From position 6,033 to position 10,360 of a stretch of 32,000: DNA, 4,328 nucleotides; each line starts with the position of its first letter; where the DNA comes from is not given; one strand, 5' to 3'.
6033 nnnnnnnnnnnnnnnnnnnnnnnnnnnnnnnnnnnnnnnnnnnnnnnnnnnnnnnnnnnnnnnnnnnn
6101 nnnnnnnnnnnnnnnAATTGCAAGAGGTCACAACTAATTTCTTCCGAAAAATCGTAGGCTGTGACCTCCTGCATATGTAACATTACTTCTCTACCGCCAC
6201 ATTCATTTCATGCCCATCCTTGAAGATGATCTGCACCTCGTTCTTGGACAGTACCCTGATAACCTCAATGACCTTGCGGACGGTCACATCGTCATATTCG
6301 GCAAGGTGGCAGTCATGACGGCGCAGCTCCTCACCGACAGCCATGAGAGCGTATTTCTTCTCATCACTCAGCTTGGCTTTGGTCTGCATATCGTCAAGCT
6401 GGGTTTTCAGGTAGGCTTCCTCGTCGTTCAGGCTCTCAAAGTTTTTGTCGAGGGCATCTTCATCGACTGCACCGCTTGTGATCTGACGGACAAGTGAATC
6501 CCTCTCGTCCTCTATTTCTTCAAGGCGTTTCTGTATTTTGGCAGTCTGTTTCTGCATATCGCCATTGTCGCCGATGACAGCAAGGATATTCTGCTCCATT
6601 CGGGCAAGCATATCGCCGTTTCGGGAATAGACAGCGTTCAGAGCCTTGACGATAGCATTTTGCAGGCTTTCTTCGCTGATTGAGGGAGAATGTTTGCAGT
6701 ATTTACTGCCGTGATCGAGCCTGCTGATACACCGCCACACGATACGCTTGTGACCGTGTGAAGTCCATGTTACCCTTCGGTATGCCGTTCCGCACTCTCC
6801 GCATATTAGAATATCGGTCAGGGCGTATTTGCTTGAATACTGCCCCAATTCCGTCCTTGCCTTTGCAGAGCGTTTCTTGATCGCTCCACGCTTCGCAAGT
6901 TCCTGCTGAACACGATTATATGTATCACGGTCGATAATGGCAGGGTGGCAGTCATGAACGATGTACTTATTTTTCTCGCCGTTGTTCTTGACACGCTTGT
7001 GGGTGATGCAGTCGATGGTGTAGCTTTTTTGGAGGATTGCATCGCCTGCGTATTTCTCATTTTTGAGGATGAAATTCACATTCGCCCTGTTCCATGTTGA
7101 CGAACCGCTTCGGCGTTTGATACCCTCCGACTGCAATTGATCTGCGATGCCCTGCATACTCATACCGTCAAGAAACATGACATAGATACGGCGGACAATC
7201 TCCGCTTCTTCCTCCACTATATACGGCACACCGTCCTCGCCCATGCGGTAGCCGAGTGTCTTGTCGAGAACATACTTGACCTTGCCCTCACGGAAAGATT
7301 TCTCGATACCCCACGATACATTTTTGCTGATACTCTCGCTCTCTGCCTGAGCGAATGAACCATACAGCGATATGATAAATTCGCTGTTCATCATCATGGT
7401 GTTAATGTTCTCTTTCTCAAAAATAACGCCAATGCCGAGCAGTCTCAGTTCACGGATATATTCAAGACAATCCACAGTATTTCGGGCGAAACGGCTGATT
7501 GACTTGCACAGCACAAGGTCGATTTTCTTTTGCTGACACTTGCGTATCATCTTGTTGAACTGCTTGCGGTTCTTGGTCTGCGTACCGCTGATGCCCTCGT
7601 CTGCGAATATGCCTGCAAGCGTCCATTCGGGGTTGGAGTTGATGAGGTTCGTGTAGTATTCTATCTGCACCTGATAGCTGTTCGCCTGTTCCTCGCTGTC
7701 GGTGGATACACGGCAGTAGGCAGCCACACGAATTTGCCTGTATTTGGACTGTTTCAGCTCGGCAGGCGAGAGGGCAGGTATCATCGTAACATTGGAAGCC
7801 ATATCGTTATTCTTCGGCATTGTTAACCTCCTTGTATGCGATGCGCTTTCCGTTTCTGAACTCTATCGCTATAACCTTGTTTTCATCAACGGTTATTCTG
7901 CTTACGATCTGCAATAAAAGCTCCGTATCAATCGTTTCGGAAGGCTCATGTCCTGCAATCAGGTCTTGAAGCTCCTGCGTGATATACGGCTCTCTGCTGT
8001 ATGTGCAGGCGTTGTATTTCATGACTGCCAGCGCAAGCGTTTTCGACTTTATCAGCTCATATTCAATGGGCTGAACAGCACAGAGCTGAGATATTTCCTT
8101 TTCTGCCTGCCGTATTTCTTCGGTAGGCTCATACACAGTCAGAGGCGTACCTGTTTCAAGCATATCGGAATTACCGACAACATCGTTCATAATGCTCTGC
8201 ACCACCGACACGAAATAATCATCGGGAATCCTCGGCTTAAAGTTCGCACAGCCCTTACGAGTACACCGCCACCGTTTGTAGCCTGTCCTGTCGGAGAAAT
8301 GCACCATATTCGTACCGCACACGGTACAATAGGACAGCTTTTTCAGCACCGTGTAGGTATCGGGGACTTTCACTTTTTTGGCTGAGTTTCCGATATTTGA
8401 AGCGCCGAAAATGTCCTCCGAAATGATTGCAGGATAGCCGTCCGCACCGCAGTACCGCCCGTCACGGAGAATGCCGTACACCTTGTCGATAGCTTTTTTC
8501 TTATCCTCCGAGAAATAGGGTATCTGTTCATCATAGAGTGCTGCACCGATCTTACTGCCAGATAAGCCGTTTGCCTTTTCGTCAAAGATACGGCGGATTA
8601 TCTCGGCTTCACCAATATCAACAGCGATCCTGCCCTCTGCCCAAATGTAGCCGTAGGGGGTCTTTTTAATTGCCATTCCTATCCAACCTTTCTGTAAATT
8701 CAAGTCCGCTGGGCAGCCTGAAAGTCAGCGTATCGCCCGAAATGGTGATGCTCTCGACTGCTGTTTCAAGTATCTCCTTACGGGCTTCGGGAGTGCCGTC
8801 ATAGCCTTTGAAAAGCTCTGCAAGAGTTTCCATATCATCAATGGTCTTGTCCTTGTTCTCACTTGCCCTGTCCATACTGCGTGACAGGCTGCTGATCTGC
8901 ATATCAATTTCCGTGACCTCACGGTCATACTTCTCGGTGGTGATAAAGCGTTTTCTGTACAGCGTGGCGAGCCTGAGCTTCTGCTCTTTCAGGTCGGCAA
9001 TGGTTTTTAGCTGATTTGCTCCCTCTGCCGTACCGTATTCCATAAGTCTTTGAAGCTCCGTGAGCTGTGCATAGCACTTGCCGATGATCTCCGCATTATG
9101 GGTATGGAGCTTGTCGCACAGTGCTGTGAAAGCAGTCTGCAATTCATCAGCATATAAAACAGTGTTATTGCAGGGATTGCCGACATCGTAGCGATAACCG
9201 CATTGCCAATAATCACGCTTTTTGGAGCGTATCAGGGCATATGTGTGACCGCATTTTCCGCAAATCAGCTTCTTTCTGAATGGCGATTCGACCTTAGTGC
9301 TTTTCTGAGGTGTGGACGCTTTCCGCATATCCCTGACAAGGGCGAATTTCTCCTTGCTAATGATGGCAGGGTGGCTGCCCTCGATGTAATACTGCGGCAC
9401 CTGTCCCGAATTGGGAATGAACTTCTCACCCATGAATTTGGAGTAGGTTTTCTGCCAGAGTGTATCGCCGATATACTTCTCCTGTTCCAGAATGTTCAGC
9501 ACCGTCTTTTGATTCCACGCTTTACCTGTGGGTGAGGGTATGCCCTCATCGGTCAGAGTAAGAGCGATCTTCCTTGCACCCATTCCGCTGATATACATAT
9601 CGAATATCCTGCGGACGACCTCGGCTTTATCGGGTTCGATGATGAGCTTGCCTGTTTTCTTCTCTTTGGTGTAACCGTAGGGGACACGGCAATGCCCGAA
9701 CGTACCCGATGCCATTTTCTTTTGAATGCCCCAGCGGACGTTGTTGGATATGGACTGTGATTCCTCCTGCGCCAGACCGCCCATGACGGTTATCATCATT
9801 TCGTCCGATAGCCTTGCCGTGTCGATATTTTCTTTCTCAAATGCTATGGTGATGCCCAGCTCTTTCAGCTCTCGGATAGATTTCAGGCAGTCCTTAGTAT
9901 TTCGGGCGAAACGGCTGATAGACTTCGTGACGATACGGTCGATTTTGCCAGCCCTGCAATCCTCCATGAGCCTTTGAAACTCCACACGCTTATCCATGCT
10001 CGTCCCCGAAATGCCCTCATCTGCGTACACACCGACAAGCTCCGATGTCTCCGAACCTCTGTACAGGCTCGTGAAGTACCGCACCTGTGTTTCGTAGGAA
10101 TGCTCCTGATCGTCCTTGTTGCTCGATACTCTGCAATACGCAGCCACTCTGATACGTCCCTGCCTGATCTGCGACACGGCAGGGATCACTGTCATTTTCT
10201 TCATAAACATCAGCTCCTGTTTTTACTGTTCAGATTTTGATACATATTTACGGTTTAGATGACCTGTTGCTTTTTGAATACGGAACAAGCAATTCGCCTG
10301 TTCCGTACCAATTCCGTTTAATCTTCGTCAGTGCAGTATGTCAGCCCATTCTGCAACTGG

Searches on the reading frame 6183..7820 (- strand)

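Call 12: search_protein_families(library=pfam, proteins=[window:6183-7820:-], max_evalue=0.001)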
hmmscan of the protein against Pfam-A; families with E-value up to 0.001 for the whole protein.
window:6183-7820:- (545 aa): 3 families
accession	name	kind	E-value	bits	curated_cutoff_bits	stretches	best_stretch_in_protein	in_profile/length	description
PF00239.26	Resolvase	-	7.1e-34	117.4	23.3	1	32-180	1-144/145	Resolvase, N terminal domain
PF07508.19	Recombinase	-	3.2e-25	88.8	21.1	1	203-311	1-102/102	Recombinase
PF13408.12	Zn_ribbon_recom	-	3e-13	50.4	25.3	1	334-395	2-58/58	Recombinase zinc beta ribbon domain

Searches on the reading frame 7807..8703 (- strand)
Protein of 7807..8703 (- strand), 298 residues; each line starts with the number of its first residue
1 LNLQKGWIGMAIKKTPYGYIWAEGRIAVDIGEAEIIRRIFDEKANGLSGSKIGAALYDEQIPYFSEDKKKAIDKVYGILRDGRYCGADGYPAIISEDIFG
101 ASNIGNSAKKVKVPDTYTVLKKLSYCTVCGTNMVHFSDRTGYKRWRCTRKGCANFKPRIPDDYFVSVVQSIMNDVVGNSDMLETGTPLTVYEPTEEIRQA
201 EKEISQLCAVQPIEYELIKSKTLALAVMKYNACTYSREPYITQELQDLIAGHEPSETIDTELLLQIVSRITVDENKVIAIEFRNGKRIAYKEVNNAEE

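Call 12: search_protein_families(library=pfam, proteins=[window:7807-8703:-], max_evalue=0.001)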
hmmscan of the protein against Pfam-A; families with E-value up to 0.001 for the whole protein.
window:7807-8703:- (298 aa): 1 family
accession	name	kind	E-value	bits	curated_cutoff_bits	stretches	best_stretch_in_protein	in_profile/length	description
PF07508.19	Recombinase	-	2.3e-06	28.2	21.1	1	32-87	3-57/102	Recombinase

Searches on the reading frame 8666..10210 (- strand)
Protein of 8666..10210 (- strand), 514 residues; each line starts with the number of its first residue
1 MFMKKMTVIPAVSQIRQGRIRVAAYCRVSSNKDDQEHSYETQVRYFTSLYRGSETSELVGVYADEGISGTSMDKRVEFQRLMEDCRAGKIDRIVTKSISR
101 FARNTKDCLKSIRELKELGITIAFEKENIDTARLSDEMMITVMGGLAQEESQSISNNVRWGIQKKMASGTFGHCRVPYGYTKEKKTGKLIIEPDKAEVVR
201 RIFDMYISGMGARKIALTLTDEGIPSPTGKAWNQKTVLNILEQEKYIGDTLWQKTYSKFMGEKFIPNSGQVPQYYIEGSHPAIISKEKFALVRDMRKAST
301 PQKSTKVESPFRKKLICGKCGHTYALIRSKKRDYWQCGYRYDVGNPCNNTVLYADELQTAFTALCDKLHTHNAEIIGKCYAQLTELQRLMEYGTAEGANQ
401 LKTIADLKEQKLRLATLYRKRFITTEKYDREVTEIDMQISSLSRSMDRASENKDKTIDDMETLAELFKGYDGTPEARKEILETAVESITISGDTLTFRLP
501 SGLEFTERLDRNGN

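Call 12: search_protein_families(library=pfam, proteins=[window:8666-10210:-], max_evalue=0.001)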
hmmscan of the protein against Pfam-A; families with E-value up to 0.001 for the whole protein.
window:8666-10210:- (514 aa): 3 families
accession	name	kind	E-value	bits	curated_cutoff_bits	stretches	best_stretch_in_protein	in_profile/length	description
PF00239.26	Resolvase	-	1.9e-34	119.3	23.3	1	22-169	1-143/145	Resolvase, N terminal domain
PF07508.19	Recombinase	-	1.5e-26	93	21.1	1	193-297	1-100/102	Recombinase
PF13408.12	Zn_ribbon_recom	-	4.4e-10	40.2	25.3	1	310-364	1-56/58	Recombinase zinc beta ribbon domain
